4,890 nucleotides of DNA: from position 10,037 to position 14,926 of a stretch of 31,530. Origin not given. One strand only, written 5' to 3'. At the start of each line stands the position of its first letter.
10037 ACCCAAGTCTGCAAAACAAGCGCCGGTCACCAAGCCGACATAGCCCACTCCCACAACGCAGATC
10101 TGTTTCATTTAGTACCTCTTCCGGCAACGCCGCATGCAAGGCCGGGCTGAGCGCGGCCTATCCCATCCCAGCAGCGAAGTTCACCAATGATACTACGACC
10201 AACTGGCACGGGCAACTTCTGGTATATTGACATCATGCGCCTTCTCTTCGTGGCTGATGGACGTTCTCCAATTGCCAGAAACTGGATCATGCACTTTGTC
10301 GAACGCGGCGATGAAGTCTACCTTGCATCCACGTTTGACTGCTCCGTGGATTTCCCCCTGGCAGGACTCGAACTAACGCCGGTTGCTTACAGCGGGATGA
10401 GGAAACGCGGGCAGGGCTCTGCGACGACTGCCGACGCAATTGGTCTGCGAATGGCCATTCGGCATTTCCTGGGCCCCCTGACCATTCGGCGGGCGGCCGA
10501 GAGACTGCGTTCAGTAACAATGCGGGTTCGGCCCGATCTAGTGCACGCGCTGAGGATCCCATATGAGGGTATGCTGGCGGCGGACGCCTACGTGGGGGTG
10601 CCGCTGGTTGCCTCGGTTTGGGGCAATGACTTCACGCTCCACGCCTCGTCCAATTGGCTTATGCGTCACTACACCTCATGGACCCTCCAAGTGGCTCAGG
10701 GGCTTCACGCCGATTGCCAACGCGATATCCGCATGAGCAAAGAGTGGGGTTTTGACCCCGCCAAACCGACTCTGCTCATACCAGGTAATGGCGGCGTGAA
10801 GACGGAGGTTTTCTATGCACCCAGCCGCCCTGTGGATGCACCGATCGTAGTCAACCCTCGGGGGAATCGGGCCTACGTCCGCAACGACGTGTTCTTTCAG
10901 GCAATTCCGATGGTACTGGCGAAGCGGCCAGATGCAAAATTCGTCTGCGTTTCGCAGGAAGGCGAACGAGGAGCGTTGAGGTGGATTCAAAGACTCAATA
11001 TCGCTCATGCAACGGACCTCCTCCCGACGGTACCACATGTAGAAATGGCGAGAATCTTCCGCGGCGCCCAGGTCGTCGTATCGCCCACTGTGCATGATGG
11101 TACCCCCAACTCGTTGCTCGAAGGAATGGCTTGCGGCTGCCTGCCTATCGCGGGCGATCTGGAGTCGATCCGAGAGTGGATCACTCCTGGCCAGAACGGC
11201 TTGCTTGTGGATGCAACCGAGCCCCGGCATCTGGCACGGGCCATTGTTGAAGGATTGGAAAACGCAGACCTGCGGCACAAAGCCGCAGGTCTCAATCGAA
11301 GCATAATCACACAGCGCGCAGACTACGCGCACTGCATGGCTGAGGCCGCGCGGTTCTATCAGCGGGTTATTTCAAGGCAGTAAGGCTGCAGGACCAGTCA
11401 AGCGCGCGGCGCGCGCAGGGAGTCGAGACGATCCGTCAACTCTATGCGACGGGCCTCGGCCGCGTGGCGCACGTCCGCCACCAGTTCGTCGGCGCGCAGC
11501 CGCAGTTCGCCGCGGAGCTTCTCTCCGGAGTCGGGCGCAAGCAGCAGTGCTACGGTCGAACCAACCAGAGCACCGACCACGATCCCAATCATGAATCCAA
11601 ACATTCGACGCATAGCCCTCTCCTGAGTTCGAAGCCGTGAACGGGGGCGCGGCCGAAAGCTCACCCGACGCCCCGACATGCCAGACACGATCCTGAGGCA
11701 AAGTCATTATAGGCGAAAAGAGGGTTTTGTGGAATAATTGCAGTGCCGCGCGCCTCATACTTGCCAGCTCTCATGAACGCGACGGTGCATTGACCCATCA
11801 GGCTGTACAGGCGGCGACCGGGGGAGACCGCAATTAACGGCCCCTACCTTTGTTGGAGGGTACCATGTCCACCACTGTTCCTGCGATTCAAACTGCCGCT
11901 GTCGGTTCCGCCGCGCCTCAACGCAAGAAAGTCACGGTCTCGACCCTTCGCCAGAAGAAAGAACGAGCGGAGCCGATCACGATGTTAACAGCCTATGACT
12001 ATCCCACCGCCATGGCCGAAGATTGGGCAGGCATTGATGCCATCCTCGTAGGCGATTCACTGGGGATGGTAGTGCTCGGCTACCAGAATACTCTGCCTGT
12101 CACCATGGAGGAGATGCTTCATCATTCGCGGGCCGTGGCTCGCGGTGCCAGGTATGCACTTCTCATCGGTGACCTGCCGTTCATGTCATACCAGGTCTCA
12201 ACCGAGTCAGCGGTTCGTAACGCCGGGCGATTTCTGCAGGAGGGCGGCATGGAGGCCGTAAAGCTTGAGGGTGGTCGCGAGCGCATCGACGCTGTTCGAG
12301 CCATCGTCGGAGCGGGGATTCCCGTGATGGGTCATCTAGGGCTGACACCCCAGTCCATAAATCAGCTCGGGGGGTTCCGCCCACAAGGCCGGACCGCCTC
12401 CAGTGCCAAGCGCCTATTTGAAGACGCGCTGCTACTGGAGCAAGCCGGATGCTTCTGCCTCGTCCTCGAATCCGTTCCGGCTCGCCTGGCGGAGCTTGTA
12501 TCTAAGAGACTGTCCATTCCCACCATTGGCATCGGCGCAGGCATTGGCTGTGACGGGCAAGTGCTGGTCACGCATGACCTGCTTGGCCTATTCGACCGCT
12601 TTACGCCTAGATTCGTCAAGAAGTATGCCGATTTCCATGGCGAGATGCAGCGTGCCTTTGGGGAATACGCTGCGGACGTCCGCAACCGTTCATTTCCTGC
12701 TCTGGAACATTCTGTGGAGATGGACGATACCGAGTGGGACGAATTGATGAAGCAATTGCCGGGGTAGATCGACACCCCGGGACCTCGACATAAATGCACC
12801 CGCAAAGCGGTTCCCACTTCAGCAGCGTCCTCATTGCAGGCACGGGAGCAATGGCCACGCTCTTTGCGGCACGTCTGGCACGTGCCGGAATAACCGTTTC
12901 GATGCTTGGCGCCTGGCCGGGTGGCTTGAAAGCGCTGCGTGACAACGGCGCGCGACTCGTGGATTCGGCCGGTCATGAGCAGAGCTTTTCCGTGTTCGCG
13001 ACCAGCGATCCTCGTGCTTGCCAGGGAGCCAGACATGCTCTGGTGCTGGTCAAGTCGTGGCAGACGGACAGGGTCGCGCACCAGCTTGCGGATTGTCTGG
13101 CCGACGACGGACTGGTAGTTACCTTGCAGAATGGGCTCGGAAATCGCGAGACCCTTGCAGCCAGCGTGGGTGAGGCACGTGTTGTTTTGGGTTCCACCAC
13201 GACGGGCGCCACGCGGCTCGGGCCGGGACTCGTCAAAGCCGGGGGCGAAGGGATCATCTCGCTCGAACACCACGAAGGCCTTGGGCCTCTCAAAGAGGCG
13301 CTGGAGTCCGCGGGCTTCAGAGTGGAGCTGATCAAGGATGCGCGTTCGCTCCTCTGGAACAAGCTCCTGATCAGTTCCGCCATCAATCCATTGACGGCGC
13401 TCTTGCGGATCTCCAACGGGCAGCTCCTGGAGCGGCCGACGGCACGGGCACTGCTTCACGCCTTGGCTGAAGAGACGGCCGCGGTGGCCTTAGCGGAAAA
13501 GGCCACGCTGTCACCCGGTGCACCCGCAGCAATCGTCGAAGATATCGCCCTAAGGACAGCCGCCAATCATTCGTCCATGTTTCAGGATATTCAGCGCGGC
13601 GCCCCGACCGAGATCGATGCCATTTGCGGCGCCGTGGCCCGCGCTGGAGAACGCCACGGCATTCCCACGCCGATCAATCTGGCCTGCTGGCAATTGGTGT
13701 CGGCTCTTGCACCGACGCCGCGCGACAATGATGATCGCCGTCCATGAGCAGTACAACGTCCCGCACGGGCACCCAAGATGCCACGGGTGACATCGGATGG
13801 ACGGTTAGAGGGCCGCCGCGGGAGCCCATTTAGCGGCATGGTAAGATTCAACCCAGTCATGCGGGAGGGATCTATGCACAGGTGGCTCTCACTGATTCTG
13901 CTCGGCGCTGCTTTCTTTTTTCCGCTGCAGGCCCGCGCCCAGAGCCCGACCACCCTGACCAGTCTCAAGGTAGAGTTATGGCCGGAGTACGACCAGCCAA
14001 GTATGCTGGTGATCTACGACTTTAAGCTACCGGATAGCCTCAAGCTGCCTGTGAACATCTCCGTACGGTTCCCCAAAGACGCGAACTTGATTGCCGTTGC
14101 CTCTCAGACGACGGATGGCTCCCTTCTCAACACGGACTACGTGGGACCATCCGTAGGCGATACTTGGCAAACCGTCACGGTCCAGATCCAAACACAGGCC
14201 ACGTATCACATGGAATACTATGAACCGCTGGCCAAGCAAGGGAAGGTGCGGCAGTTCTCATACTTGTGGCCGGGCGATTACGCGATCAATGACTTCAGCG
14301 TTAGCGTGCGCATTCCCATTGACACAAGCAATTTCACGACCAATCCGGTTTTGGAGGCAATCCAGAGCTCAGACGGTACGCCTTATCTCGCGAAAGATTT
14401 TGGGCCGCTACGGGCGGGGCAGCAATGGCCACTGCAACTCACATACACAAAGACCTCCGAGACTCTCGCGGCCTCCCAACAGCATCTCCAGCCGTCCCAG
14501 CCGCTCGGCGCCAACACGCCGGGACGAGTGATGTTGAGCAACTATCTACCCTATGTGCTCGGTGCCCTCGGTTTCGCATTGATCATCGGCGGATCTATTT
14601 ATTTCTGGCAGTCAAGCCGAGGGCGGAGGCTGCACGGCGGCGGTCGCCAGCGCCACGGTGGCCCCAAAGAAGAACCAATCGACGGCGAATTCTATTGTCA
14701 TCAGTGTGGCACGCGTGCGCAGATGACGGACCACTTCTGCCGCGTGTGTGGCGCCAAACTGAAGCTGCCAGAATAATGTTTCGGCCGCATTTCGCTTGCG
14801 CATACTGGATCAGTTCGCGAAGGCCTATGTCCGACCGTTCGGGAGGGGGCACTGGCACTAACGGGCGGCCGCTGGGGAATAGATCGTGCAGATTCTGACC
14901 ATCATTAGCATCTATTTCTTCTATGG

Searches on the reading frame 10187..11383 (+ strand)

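Call 7: search_protein_families(library=pfam, proteins=[window:10187-11383:+], max_evalue=0.001)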
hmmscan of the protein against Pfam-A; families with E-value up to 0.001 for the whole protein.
window:10187-11383:+ (398 aa): 6 families
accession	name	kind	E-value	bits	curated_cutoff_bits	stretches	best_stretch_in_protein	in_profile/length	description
PF13692.12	Glyco_trans_1_4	-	8.6e-21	75.1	27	1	234-359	18-142/142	Glycosyl transferases group 1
PF00534.26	Glycos_transf_1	-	2.7e-18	66.5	26.4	1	233-366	30-165/172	Glycosyl transferases group 1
PF13524.12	Glyco_trans_1_2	-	3.9e-07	30.6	25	1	245-386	10-141/144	Glycosyl transferase-like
PF13579.12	Glyco_trans_4_4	-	1.1e-06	29.5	29.7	1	87-197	43-155/158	Glycosyl transferase 4-like domain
PF21036.3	EryCIII-like_N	-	2.1e-05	24.7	27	1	66-173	53-155/216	Erythromycin biosynthesis protein CIII-like, N-terminal domain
PF13477.12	Glyco_trans_4_2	-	0.00012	22.7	23.4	1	99-171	59-133/139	Glycosyl transferase 4-like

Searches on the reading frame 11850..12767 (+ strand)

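Call 8: search_protein_families(library=pfam, proteins=[window:11850-12767:+], max_evalue=0.001)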
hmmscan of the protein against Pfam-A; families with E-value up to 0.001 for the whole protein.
window:11850-12767:+ (305 aa): 1 family
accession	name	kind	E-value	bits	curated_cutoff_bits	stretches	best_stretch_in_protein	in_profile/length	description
PF02548.21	Pantoate_transf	-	5e-117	390.4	28.7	1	27-284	1-258/259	Ketopantoate hydroxymethyltransferase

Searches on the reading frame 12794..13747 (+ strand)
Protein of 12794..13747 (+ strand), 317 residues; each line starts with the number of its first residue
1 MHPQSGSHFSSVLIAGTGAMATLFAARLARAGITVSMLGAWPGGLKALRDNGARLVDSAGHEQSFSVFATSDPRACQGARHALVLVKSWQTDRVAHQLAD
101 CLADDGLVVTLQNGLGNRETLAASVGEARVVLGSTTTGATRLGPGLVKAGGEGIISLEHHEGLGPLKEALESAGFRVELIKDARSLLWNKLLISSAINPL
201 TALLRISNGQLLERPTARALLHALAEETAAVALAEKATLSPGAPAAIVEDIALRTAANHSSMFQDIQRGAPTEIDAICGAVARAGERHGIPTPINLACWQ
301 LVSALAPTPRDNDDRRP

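Call 8: search_protein_families(library=pfam, proteins=[window:12794-13747:+], max_evalue=0.001)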
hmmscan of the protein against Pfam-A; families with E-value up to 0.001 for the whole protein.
window:12794-13747:+ (317 aa): 2 families
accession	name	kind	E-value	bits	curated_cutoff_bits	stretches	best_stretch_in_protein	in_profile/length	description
PF08546.17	ApbA_C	-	9.3e-35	120.1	22.7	1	184-305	3-124/125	Ketopantoate reductase PanE/ApbA C terminal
PF02558.23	ApbA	-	1.4e-29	103.1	22.2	1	12-160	1-148/150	Ketopantoate reductase PanE/ApbA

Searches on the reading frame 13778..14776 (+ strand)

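Call 8: search_protein_families(library=pfam, proteins=[window:13778-14776:+], max_evalue=0.001)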
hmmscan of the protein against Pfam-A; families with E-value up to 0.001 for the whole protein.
window:13778-14776:+ (332 aa): 1 family
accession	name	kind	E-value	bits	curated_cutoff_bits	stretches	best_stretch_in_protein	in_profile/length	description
PF13240.11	Zn_Ribbon_1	-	1.5e-05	25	25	1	306-328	1-23/23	zinc-ribbon domain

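Call 13: search_protein_families(library=ncbifam, proteins=[window:13778-14776:+], max_evalue=0.01)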
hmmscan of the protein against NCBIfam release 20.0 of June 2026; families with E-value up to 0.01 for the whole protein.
window:13778-14776:+ (332 aa): 0 families
